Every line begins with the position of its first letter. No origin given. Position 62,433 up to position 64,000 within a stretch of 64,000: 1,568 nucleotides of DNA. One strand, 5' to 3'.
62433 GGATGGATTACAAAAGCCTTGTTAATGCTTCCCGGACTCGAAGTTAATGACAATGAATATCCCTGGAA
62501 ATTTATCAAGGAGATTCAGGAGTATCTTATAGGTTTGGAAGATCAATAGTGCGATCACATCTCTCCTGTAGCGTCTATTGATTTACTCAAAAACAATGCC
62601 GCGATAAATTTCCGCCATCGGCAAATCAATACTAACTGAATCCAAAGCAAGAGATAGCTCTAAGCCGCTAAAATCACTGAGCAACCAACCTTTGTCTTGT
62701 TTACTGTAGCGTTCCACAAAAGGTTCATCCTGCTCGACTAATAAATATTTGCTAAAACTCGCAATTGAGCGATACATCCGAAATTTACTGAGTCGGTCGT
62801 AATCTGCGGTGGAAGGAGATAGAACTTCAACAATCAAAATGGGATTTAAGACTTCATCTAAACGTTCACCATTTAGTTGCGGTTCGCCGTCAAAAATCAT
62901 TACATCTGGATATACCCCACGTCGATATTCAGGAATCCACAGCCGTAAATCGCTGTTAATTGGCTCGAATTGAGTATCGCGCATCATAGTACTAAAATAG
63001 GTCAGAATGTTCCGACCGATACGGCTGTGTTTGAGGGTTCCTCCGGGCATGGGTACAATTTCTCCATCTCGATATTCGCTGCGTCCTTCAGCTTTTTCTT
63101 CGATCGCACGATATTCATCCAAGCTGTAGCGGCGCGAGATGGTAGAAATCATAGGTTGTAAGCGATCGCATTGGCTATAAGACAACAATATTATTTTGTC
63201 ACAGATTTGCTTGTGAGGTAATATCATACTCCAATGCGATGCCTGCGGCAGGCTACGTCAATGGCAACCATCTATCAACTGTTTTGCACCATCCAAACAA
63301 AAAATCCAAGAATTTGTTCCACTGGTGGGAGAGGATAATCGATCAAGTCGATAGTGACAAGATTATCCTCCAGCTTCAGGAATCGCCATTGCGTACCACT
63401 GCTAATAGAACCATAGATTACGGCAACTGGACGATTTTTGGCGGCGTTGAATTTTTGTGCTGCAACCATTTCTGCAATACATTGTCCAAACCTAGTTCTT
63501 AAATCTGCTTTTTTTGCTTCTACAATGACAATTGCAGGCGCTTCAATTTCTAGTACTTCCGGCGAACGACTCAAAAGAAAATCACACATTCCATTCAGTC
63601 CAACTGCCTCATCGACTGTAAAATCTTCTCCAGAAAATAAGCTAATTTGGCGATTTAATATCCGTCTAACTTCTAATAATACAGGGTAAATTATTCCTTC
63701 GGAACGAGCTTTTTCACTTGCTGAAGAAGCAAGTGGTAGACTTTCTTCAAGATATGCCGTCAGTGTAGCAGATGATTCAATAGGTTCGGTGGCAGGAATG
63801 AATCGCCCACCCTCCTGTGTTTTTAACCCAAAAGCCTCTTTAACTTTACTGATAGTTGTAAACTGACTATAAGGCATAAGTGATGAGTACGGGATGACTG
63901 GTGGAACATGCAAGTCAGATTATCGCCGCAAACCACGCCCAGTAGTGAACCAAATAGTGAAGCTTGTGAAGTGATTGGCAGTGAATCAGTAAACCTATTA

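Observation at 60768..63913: Nuclease-rich, defence-like cargo inside the nifD excision element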

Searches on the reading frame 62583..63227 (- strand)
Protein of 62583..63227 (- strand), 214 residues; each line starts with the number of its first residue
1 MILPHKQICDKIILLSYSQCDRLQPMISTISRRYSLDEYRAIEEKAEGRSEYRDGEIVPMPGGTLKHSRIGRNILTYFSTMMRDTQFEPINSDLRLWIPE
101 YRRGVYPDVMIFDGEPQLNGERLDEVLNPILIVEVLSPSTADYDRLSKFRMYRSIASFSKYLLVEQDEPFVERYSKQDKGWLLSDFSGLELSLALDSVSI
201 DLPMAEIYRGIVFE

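Call 3: search_protein_families(library=pfam, proteins=[window:62583-63227:-], max_evalue=0.1)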
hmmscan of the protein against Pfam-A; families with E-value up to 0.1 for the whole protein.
window:62583-63227:- (214 aa): 1 family
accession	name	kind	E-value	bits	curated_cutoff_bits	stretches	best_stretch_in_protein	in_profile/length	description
PF05685.18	Uma2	-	1e-29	103.7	27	1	37-193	2-160/172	Putative restriction endonuclease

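Call 4: search_protein_families(library=padloc, proteins=[window:62583-63227:-], max_evalue=0.1)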
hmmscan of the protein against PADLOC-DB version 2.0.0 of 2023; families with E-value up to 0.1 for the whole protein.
window:62583-63227:- (214 aa): 4 families
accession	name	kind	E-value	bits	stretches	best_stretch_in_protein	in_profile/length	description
PDLC04832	PDC-S03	-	3e-22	77.3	1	30-180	5-156/188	-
PDLC04834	PDC-S03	-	4.8e-22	76.6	1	31-183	6-156/184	-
PDLC04833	PDC-S03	-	2.4e-19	67.6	1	20-170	10-165/207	-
PDLC04835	PDC-S03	-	1e-08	33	1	26-156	1-137/207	-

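Call 5: search_protein_families(library=ncbifam, proteins=[window:62583-63227:-], max_evalue=0.1)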
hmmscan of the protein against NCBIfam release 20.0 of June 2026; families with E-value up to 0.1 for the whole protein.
window:62583-63227:- (214 aa): 1 family
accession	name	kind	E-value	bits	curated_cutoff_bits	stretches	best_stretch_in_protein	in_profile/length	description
TIGR01535.1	glucan_glucosid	equivalog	0.058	11.8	741.9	1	103-162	335-393/662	glucan 1,4-alpha-glucosidase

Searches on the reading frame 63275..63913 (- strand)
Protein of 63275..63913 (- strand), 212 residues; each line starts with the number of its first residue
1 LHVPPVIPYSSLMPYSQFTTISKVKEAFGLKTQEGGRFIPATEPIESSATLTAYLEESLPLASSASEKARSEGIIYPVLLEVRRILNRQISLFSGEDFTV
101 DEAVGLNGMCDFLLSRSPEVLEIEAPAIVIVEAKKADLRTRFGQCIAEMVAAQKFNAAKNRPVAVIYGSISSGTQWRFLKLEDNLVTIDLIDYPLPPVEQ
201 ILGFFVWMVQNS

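Call 3: search_protein_families(library=pfam, proteins=[window:63275-63913:-], max_evalue=0.1)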
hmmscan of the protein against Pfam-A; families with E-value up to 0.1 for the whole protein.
window:63275-63913:- (212 aa): 0 families

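Call 4: search_protein_families(library=padloc, proteins=[window:63275-63913:-], max_evalue=0.1)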
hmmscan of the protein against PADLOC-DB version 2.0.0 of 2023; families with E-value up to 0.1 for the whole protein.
window:63275-63913:- (212 aa): 1 family
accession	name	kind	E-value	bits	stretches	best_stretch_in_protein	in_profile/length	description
PDLC01472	PD_DExK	-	1.7e-48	162.2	1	66-210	2-141/146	"CAS-I,CAS-II,CAS-III,CAS-IV,CAS-V,CAS-VI; associated"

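Call 5: search_protein_families(library=ncbifam, proteins=[window:63275-63913:-], max_evalue=0.1)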
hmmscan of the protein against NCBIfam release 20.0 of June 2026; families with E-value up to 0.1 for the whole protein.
window:63275-63913:- (212 aa): 1 family
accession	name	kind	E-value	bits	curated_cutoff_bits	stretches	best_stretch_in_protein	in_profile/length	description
NF053672.1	bindosome_BasE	exception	0.064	12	1000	0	141-210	197-267/512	bindosome assembly system ATPase subunit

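Call 13: search_solved_structures(query=window:63275-63913:-, max_evalue=10, show_alignments=2)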
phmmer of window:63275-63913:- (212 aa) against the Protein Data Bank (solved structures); distinct sequences matched with E-value up to 10: 2.
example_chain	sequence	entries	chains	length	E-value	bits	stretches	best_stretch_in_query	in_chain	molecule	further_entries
9k1l_A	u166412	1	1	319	1.3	11.9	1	45-132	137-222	Connector enhancer of kinase suppressor of ras 2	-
5juh_A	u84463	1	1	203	2.2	11.2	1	92-125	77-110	Antifreeze protein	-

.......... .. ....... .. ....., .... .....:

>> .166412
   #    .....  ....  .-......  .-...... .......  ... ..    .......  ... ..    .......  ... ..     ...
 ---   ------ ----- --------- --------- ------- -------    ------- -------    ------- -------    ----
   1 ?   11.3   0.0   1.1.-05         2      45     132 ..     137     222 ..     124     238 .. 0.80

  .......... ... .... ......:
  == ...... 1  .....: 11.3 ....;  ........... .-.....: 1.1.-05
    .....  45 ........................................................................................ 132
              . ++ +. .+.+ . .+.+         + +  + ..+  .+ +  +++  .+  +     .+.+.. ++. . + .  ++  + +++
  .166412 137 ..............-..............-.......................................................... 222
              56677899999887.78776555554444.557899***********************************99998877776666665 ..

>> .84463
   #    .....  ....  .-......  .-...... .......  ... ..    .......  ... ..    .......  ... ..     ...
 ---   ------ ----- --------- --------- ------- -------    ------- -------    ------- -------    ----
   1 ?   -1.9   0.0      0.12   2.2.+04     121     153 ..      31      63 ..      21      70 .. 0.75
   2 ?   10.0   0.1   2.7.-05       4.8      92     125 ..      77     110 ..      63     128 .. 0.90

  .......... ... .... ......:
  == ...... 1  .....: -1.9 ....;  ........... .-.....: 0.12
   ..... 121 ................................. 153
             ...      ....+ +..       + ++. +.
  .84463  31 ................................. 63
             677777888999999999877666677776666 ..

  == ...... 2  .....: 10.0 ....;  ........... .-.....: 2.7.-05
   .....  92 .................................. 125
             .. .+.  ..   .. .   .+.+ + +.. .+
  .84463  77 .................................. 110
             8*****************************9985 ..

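Call 48: find_homologous_proteins(query=window:63275-63913:-, max_evalue=0.00001)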
Query window:63275-63913:- (212 aa): 4618 proteins with E <= 0.00001 among 4864 candidates; the best 120 are listed.
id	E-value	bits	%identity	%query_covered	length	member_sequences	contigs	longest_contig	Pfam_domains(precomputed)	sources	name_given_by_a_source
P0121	3.1e-120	417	97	94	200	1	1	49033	-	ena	-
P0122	2.2e-119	414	96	94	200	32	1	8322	-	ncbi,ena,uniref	ncbi:hypothetical protein [uncultured Nostoc sp.]|uniref:hypothetical protein n=1 Tax=uncultured Nos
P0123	4.1e-119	413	96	94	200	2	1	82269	-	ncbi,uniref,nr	ncbi:hypothetical protein [Nostoc sp. FACHB-888]|uniref:hypothetical protein n=1 Tax=Nostoc sp. FACH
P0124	1.5e-118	412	96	94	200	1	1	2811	-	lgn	-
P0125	4.0e-118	410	95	94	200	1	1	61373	-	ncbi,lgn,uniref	ncbi:hypothetical protein [Nostoc sp.]|uniref:hypothetical protein n=1 Tax=Nostoc sp. TaxID=1180 Rep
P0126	4.0e-118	410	96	94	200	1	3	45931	-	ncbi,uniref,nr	ncbi:hypothetical protein GNF10_10465 [Nostoc sp. UCD121]|uniref:hypothetical protein n=1 Tax=unclas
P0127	4.1e-118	410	96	94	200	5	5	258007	-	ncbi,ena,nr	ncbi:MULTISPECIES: hypothetical protein [unclassified Nostoc]|nr:hypothetical protein [Nostoc sp. JL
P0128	5.2e-118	410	95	94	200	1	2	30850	-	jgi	jgi:hypothetical protein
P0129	5.4e-118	410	96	94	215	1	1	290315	-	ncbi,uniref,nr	ncbi:hypothetical protein A6769_10630 [Nostoc punctiforme NIES-2108]|uniref:Uncharacterized protein 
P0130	5.4e-118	410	95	94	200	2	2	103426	-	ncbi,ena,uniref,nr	ncbi:MAG: hypothetical protein V7L21_13600 [Nostoc sp.]|uniref:hypothetical protein n=1 Tax=unclassi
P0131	5.4e-118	410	95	94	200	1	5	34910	-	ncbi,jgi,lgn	jgi:hypothetical protein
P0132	7.4e-118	409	95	94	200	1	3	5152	-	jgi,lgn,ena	-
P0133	1.5e-117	408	95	94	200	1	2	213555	-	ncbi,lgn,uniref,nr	ncbi:hypothetical protein [Nostoc sp. ChiQUE01b]|uniref:hypothetical protein n=1 Tax=Nostoc sp. ChiQ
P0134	1.9e-117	408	94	94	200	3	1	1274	-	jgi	jgi:hypothetical protein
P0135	2.0e-117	408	95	94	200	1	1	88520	-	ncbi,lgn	-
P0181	3.0e-109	381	87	94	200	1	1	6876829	-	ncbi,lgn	ncbi:MAG: hypothetical protein ACSI46_18325 [Gloeotrichia echinulata DVL01]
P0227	3.5e-105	368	86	94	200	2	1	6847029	-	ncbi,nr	ncbi:hypothetical protein NIES4074_36520 [Cylindrospermum sp. NIES-4074]|nr:hypothetical protein NIE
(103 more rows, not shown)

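Call 75: find_encoding_contigs(protein=P0227, flank=10000, max_places=1)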
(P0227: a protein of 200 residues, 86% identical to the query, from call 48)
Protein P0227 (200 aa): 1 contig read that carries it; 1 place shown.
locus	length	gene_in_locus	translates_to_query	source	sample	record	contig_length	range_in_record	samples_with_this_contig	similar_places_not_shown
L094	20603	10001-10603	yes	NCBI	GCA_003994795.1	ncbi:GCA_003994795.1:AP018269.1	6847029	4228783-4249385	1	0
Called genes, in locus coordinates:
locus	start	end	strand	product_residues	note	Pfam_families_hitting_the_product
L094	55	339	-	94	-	PF08872:KGK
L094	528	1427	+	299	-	PF00959:Phage_lysozyme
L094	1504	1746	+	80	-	-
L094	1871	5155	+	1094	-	PF12965:DUF3854, PF05272:VapE-like_dom, PF05869:Dam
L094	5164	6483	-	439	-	PF27551:XisAC_N, PF27132:XisAC_2nd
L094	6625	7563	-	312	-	PF00148:Oxidored_nitro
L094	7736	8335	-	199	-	PF00142:Fer4_NifH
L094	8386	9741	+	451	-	PF27551:XisAC_N, PF27132:XisAC_2nd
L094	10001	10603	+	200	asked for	-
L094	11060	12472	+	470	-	-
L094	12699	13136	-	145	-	PF10609:ParA (weak), PF00142:Fer4_NifH, PF01656:CbiA (weak), PF02374:ArsA_ATPase, PF13614:AAA_31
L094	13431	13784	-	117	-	PF01152:Bac_globin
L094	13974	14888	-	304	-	PF01592:NifU_N, PF04324:Fer2_BFD, PF01106:NifU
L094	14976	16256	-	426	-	PF00155:Aminotran_1_2, PF00266:Aminotran_5, PF01212:Beta_elim_lyase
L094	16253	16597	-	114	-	PF00037:Fer4 (weak)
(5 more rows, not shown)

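Call 76: find_encoding_contigs(protein=P0181, flank=10000, max_places=1)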
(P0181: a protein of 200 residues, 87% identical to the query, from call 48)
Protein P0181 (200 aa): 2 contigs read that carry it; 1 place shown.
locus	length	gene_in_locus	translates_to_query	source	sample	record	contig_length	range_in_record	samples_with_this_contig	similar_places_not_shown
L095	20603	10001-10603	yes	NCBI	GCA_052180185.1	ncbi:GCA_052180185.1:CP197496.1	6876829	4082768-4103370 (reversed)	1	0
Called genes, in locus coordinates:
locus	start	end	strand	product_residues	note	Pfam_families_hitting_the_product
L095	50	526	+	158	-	-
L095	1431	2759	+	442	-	PF00239:Resolvase, PF07508:Recombinase, PF13408:Zn_ribbon_recom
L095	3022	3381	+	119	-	-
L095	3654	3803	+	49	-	PF07878:RHH_5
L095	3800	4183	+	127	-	-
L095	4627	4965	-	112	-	-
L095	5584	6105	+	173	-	PF10544:T5orf172, PF13455:MUG113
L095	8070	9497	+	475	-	PF27551:XisAC_N, PF27132:XisAC_2nd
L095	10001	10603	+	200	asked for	-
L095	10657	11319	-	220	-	PF05724:TPMT (weak), PF13489:Methyltransf_23, PF03848:TehB (weak), PF13847:Methyltransf_31 (weak), PF08241:Methyltransf_11, PF08242:Methyltransf_12 (weak), PF13649:Methyltransf_25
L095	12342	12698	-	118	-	PF01152:Bac_globin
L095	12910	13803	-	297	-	PF01592:NifU_N, PF04324:Fer2_BFD, PF01106:NifU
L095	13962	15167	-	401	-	PF00266:Aminotran_5, PF00155:Aminotran_1_2, PF01212:Beta_elim_lyase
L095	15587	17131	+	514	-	PF00239:Resolvase, PF07508:Recombinase (weak), PF13408:Zn_ribbon_recom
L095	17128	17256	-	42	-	-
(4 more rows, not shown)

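Call 78: find_related_loci(query=window:63275-63877:-, collection=metagenome_contigs, flank=6000)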
Query window:63275-63877:- (200 aa) in metagenome_contigs; peptide patterns used: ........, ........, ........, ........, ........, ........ (x = any residue, [..] = any of these).
600 stretches matched a pattern (row limit reached: there are more); 232 encode a relative of the query (tblastn E <= 1e-3); the best 80 are kept; 80 distinct loci.
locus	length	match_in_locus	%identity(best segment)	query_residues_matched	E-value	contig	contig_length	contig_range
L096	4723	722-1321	95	1-200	4e-128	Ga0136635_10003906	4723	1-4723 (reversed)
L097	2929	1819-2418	95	1-200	2e-131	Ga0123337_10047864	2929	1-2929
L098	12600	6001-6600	94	1-200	2e-125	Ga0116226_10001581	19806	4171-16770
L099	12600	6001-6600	93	1-200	4e-124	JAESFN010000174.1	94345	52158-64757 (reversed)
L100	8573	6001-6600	88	1-200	3e-118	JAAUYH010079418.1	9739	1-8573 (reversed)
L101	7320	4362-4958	87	1-199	9e-118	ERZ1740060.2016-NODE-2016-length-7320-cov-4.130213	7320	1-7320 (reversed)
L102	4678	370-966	86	1-199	2e-118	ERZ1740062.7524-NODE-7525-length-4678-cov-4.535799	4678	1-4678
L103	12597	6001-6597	86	1-199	4e-116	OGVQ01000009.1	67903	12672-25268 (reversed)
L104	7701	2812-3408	91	1-199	1e-114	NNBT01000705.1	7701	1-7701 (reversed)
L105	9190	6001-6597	84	1-199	7e-114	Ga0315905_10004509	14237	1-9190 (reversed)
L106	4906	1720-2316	85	1-199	1e-113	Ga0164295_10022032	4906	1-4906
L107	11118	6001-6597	85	1-199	2e-113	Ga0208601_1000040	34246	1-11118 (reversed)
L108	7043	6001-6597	84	1-199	1e-113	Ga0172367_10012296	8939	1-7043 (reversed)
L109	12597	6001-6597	85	1-199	2e-113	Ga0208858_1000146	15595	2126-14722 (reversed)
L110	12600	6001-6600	84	1-200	4e-113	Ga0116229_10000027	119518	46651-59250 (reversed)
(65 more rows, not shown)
